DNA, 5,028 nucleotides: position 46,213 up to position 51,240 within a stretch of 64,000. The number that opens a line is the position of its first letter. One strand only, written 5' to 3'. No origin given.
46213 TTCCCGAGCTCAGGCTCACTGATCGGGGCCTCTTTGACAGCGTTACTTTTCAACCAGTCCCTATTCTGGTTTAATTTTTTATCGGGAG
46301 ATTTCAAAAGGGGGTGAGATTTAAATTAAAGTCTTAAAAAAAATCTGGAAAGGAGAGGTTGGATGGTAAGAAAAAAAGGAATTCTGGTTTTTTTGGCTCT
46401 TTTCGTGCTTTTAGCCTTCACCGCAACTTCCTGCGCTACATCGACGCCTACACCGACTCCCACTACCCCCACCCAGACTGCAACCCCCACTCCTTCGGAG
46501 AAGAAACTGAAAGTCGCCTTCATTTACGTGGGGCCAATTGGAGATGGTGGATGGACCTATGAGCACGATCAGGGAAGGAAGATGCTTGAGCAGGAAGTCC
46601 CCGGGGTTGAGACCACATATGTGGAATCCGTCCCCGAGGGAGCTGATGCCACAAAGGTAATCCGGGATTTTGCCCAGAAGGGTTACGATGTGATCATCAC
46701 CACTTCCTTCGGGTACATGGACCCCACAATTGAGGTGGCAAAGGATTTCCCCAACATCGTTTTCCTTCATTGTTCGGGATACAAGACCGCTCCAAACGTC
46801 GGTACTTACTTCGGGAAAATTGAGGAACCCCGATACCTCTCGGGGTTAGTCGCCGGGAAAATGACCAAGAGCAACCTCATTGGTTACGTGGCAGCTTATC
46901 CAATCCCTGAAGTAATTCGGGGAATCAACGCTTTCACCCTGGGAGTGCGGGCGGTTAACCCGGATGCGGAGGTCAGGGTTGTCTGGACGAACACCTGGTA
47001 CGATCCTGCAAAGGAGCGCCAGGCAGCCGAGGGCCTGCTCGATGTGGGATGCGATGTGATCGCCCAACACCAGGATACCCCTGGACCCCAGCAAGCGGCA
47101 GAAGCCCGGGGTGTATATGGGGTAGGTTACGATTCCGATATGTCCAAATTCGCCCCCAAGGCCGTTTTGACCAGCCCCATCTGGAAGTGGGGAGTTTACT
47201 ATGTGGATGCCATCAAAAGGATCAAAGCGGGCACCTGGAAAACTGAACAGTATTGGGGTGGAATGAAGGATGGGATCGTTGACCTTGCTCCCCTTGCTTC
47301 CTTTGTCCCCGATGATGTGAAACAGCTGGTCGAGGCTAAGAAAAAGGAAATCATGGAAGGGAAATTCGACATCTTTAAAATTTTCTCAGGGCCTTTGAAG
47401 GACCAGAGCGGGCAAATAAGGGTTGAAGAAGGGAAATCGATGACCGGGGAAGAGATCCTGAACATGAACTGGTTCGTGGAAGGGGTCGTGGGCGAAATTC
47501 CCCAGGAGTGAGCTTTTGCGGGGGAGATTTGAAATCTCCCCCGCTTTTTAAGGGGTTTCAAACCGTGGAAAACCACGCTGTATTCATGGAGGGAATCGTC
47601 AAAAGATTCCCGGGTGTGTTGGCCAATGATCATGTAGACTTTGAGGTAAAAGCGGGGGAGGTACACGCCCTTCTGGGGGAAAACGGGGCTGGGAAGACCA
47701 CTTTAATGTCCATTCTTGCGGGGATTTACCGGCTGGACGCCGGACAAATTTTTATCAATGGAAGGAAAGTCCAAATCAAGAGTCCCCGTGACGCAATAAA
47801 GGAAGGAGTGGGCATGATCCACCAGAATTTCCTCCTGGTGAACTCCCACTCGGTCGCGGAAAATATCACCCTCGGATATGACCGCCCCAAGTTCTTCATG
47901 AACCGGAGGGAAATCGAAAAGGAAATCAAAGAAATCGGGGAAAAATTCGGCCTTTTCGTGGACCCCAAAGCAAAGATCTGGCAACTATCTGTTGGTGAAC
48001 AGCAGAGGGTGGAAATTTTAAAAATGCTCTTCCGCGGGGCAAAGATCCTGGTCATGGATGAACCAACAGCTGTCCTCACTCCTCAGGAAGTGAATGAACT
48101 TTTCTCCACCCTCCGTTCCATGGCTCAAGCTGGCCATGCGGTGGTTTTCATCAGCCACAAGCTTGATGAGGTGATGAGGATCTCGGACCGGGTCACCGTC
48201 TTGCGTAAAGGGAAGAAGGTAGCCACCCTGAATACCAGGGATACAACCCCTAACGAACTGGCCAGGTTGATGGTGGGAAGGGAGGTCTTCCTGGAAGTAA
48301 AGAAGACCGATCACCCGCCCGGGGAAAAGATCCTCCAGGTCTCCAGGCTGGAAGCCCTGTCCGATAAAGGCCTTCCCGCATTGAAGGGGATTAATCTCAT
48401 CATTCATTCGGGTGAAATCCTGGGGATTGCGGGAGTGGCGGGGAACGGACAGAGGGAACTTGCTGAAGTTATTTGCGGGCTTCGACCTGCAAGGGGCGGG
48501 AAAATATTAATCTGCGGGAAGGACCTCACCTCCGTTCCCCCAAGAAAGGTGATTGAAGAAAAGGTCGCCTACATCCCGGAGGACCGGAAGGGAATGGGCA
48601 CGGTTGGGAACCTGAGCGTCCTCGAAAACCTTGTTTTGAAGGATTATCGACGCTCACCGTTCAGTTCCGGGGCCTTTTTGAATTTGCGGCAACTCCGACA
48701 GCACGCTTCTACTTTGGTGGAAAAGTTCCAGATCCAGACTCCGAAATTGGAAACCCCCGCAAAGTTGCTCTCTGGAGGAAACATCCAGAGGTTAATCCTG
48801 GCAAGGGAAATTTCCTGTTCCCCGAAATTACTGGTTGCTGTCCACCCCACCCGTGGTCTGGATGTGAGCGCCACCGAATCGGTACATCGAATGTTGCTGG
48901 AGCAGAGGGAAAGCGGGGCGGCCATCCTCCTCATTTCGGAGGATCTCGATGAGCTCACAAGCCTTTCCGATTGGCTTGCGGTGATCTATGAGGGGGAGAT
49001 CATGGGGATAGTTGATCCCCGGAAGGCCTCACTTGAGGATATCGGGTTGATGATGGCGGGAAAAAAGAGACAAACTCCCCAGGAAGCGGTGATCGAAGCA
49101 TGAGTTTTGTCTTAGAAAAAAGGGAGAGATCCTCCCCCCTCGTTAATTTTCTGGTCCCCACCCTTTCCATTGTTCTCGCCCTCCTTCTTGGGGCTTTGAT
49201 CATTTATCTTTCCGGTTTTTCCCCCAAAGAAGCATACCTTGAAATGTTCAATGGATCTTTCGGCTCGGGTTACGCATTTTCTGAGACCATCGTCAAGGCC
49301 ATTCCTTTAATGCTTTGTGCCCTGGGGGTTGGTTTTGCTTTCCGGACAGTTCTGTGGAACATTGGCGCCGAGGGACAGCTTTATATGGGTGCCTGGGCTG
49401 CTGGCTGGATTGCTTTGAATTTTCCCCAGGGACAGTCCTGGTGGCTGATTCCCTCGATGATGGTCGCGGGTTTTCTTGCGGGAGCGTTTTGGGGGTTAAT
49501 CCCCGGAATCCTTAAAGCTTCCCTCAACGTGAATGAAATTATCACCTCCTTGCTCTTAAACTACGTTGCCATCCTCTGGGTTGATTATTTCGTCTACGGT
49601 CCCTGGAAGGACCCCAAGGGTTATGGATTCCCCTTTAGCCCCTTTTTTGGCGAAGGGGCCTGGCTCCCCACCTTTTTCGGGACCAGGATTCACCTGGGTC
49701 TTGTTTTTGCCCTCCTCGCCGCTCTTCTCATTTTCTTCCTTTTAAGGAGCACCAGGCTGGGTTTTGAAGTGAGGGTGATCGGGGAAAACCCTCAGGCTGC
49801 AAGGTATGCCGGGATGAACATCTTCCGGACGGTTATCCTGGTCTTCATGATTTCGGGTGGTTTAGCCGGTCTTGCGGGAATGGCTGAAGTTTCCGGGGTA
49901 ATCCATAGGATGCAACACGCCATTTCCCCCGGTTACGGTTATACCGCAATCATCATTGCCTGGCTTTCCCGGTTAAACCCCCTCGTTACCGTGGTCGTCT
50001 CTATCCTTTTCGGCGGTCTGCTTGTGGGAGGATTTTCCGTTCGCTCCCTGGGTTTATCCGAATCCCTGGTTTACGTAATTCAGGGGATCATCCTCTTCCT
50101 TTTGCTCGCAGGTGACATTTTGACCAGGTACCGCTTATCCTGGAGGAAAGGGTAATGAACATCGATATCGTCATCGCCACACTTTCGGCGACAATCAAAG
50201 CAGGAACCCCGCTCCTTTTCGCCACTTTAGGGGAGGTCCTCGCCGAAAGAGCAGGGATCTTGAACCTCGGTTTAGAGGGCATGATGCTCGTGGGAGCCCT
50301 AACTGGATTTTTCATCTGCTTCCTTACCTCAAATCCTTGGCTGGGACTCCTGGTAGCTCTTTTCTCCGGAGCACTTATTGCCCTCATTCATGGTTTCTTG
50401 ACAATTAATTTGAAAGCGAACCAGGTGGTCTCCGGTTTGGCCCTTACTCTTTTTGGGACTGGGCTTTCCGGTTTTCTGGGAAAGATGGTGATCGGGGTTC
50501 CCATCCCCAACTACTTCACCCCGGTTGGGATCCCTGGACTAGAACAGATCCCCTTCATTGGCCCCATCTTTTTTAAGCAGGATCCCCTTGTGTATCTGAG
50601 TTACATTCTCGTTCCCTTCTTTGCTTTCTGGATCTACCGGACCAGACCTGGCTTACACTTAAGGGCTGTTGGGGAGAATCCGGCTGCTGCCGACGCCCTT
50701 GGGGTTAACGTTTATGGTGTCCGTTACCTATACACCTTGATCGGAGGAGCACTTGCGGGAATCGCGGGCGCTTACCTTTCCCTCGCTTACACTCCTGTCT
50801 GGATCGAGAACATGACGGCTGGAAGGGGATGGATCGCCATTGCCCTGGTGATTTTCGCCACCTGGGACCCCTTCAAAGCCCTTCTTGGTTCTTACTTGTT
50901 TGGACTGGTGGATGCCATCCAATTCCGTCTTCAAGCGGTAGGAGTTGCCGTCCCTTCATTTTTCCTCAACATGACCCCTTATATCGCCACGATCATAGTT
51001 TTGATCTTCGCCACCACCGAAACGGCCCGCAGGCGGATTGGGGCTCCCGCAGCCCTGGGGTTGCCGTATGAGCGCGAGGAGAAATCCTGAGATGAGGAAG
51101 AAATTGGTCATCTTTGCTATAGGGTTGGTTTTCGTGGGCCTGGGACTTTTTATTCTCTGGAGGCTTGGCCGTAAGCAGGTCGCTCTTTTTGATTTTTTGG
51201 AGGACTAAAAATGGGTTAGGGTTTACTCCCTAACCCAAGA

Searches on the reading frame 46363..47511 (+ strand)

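Call 7: search_protein_families(library=pfam, proteins=[window:46363-47511:+])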
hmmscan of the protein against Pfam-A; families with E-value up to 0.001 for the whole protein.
window:46363-47511:+ (382 aa): 1 family
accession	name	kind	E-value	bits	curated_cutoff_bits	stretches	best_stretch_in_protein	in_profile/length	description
PF02608.20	Bmp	-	4.8e-75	252.8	24.1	1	49-331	2-292/301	ABC transporter substrate-binding protein PnrA-like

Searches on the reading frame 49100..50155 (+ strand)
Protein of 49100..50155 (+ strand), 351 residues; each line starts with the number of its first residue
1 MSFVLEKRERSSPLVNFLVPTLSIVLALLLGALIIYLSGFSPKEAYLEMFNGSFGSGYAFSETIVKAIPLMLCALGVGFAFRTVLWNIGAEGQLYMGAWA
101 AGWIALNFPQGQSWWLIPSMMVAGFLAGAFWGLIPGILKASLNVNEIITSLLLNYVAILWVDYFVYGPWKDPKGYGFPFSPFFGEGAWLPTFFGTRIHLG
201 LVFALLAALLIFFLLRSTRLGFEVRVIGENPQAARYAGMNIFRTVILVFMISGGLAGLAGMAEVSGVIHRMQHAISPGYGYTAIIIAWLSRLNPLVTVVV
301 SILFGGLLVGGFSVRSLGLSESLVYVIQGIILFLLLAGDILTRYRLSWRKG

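Call 7: search_protein_families(library=pfam, proteins=[window:49100-50155:+])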
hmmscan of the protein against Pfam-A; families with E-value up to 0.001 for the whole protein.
window:49100-50155:+ (351 aa): 1 family
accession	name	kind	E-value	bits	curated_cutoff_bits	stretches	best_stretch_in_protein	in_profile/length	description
PF02653.21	BPD_transp_2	-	3.9e-46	157.8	26.8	1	62-336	4-269/269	Branched-chain amino acid transport system / permease component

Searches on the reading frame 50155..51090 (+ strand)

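Call 7: search_protein_families(library=pfam, proteins=[window:50155-51090:+])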
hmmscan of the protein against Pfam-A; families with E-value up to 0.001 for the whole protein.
window:50155-51090:+ (311 aa): 1 family
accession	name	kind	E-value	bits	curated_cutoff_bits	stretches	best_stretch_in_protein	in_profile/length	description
PF02653.21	BPD_transp_2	-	4.1e-40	138.1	26.8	1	15-257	7-248/269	Branched-chain amino acid transport system / permease component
